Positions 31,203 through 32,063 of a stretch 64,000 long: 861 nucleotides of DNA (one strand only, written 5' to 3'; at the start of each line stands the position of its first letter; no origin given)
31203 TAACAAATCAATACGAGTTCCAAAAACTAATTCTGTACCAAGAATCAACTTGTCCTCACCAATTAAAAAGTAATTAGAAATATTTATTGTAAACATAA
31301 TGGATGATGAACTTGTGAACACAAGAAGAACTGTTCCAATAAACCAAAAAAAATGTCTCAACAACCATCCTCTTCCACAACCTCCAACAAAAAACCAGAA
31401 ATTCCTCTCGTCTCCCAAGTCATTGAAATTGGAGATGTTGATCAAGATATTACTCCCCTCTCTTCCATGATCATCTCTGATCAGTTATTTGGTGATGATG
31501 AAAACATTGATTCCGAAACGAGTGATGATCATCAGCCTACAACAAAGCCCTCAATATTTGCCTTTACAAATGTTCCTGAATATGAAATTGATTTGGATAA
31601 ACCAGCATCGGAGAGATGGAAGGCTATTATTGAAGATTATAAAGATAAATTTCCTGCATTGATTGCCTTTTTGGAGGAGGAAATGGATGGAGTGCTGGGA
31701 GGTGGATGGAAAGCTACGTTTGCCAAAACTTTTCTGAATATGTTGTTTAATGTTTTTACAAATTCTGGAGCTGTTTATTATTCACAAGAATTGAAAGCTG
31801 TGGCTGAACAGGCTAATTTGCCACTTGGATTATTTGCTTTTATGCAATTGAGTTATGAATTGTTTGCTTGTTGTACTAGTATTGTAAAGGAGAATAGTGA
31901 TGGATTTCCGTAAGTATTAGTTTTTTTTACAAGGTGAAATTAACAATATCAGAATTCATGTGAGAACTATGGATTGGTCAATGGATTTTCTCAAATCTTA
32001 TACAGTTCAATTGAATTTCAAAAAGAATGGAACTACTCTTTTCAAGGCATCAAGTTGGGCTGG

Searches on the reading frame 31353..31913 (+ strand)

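Call 16: search_protein_families(library=pfam, max_evalue=0.001, proteins=[window:31353-31913:+])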
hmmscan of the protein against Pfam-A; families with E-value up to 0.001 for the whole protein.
window:31353-31913:+ (186 aa): 1 family
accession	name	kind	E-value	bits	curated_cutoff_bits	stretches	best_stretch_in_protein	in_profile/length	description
PF15508.11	NAAA-beta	-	2e-15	57.4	27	1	73-133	2-61/63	beta subunit of N-acylethanolamine-hydrolyzing acid amidase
